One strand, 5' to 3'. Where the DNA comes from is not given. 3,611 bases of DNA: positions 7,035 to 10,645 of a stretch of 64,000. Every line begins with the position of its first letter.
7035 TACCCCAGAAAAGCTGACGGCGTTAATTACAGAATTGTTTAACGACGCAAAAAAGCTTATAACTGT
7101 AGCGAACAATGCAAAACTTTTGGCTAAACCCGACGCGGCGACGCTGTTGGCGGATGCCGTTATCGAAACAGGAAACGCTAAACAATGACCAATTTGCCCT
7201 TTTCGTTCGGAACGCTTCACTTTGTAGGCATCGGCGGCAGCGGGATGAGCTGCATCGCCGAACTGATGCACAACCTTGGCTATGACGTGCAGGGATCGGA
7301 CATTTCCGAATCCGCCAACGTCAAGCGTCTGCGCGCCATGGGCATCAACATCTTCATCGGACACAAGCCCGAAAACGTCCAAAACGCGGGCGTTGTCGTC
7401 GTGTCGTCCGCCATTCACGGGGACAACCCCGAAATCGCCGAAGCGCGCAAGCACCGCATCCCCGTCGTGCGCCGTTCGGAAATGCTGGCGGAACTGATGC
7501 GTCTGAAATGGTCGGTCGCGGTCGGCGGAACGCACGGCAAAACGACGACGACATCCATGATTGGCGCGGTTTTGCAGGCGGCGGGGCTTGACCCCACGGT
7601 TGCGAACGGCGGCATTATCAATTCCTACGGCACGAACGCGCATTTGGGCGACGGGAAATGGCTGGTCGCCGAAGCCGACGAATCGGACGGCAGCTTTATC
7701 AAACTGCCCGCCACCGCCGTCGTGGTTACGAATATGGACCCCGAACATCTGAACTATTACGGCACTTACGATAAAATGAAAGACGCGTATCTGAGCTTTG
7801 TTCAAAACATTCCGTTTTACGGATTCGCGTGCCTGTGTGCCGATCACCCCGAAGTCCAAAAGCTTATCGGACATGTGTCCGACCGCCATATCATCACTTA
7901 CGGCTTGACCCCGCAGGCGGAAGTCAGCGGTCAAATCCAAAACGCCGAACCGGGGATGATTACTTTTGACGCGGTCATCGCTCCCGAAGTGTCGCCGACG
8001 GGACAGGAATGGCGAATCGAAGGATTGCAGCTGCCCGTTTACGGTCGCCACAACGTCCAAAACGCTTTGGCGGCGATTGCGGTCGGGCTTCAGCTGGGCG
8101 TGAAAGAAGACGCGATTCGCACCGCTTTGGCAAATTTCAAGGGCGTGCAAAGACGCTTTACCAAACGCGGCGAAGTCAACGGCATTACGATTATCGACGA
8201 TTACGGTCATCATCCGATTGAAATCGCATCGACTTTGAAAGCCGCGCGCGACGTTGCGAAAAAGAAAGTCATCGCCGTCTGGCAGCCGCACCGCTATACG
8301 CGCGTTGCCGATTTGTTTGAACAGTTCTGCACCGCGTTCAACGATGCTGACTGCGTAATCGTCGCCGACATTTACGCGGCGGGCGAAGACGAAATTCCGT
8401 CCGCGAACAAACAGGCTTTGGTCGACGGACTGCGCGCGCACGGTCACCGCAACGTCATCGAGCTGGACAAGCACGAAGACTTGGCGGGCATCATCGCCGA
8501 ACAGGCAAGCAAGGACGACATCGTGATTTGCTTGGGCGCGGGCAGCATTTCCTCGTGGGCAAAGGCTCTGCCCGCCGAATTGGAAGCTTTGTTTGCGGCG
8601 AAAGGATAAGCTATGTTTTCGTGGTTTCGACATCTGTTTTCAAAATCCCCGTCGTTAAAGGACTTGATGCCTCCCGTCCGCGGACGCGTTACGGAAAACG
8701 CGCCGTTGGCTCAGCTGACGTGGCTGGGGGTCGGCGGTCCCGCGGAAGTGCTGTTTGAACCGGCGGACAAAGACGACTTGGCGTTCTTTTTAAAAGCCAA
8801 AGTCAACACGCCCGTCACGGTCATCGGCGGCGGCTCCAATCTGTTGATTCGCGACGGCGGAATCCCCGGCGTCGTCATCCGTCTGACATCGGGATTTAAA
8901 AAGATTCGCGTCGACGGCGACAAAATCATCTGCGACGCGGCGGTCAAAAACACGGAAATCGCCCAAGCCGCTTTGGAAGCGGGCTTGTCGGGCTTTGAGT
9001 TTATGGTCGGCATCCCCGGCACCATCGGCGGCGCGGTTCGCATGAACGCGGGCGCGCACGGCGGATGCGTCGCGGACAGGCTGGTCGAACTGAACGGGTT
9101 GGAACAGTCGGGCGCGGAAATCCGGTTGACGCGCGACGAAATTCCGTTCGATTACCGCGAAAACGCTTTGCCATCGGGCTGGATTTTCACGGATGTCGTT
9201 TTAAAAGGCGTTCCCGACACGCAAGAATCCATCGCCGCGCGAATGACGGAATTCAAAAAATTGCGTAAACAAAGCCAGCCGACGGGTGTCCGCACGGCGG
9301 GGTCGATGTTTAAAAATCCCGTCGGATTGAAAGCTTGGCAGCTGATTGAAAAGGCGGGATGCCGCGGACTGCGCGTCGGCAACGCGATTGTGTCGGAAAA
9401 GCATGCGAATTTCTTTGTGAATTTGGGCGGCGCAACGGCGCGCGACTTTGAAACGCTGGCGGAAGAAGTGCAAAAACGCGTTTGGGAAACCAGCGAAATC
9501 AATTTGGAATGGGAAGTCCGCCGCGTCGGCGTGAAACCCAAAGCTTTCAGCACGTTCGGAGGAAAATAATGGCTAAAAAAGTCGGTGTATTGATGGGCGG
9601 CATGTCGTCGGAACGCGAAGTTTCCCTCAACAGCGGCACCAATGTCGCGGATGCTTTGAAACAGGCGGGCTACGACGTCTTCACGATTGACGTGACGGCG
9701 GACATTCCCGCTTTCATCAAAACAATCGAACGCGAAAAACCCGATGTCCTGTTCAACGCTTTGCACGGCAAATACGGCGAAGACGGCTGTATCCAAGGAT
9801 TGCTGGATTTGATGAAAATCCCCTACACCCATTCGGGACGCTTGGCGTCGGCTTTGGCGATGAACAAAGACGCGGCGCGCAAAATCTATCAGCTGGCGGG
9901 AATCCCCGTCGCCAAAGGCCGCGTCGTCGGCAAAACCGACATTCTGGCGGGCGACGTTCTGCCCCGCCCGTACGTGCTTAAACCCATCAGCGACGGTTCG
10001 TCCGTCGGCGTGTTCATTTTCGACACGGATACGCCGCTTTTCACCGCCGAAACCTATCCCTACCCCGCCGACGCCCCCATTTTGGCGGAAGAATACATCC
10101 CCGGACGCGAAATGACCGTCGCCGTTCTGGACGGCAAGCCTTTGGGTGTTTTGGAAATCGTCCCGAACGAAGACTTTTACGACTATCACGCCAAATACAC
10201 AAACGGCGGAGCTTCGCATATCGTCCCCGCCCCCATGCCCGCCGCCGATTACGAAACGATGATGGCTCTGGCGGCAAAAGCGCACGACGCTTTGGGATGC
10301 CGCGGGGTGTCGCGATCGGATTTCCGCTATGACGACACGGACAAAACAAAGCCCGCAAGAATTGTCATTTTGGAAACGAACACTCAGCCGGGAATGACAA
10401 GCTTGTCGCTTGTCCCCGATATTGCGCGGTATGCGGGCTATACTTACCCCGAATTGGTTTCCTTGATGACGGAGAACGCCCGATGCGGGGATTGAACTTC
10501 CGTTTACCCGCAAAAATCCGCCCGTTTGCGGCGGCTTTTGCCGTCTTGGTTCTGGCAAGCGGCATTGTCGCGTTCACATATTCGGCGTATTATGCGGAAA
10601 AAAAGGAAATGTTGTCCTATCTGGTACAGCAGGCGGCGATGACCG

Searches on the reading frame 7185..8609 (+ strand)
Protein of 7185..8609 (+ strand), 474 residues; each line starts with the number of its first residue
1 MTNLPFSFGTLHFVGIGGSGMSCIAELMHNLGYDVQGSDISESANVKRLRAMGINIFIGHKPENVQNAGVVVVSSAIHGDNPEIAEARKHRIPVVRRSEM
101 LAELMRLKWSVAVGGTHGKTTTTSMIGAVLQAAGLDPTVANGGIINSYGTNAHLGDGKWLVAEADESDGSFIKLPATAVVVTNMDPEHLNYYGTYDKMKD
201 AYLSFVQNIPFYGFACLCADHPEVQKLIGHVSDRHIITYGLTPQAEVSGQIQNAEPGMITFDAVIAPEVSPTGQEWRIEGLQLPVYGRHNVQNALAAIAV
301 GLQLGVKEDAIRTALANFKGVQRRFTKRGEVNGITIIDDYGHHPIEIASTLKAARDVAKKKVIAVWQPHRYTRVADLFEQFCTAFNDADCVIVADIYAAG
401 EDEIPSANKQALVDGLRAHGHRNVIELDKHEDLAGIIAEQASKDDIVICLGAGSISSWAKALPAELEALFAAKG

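Call 3: search_protein_families(library=pfam, proteins=[window:7185-8609:+])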
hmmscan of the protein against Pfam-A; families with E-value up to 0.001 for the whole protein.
window:7185-8609:+ (474 aa): 4 families
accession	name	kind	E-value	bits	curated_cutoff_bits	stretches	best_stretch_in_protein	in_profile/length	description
PF01225.30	Mur_ligase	-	5.4e-32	110.5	21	1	11-108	2-94/95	Mur ligase family, catalytic domain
PF08245.18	Mur_ligase_M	-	1.5e-23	84.2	24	1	113-300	1-199/200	Mur ligase middle domain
PF02875.26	Mur_ligase_C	-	4.5e-20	73.2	28.4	1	323-453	1-127/127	Mur ligase, glutamate ligase domain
PF21799.2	MurD-like_N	-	0.0001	22.9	27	1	14-95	6-87/88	Mur ligase MurD-like, N-terminal domain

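Call 13: search_protein_families(library=ncbifam, proteins=[window:7185-8609:+])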
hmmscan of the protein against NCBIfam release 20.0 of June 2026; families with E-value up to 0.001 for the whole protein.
window:7185-8609:+ (474 aa): 25 families
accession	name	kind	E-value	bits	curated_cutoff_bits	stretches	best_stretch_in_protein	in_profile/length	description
TIGR01082.1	murC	equivalog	3.1e-158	527.5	335.1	1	11-461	2-447/449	UDP-N-acetylmuramate--L-alanine ligase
NF011171.0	PRK14573.1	equivalog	2e-98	330.3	1015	1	11-462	7-444/809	bifunctional UDP-N-acetylmuramate--L-alanine ligase/D-alanine--D-alanine ligase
TIGR01081.1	mpl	equivalog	1.6e-54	185.6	388.7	1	11-395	2-386/448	UDP-N-acetylmuramate:L-alanyl-gamma-D-glutamyl-meso-diaminopimelate ligase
NF053645.1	pMurC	equivalog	5.4e-34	117.7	560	2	14-138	4-132/492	pseudomurein biosynthesis peptide ligase pMurC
TIGR01087.1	murD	equivalog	2.6e-30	105.9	211.95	1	13-339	4-322/441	UDP-N-acetylmuramoyl-L-alanine--D-glutamate ligase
NF001126.0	PRK00139.1-4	equivalog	5.5e-25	87.8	373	1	179-366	197-374/486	UDP-N-acetylmuramoyl-L-alanyl-D-glutamate--2,6-diaminopimelate ligase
NF001124.0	PRK00139.1-2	equivalog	7.6e-25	87.6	476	1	178-453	201-468/500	UDP-N-acetylmuramoyl-L-alanyl-D-glutamate--2,6-diaminopimelate ligase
TIGR01085.1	murE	subfamily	4.9e-23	81.8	257.3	1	177-453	179-447/472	UDP-N-acetylmuramyl-tripeptide synthetase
NF053648.1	pMurE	equivalog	6.7e-23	81.1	600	1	176-453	190-452/464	pseudomurein biosynthesis peptide ligase pMurE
NF008896.0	PRK11929.1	equivalog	1.5e-22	79.3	1023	1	176-362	680-864/965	bifunctional UDP-N-acetylmuramoyl-L-alanyl-D-glutamate--2,6-diaminopimelate ligase MurE/UDP-N-acetylmuramoyl-tripeptide--D-alanyl-D-alanine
NF053646.1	pMurD1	equivalog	3.7e-20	72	610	2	289-458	283-447/465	pseudomurein biosynthesis peptide ligase pMurD1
TIGR01143.1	murF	subfamily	6.8e-20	71.4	288.6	1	107-357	74-321/418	UDP-N-acetylmuramoyl-tripeptide--D-alanyl-D-alanine ligase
NF010623.0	PRK14016.1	subfamily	1.1e-18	66.8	877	1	179-450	569-849/871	cyanophycin synthetase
NF053647.1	pMurD2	equivalog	3.2e-18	65.8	550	2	13-208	5-206/405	pseudomurein biosynthesis peptide ligase pMurD2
TIGR02068.2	cya_phycin_syn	equivalog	3.4e-16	58.5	850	1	180-449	569-846/862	cyanophycin synthetase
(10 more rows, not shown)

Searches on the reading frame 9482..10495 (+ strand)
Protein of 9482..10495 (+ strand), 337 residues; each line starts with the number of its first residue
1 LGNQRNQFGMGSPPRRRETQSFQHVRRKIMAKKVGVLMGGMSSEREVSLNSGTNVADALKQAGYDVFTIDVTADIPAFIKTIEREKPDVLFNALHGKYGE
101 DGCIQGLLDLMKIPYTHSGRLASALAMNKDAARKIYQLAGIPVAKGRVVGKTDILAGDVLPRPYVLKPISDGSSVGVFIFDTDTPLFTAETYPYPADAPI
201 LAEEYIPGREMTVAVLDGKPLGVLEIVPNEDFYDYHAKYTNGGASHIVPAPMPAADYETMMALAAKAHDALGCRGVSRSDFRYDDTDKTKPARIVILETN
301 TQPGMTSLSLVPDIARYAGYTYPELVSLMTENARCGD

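Call 3: search_protein_families(library=pfam, proteins=[window:9482-10495:+])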
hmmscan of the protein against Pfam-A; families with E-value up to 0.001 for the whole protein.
window:9482-10495:+ (337 aa): 4 families
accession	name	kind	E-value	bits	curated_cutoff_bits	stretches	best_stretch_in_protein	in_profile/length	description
PF07478.18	Dala_Dala_lig_C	-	1.1e-38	133.2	24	1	160-329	35-202/204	D-ala D-ala ligase C-terminus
PF01820.27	Dala_Dala_lig_N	-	3.6e-24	86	34.6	2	83-116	86-119/121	D-ala D-ala ligase N-terminus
PF02310.24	B12-binding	-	8.8e-05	22.8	32.1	1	55-90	20-55/121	B12 binding domain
PF02655.19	ATP-grasp_3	-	0.00047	20.7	23.2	1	161-300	31-154/160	ATP-grasp domain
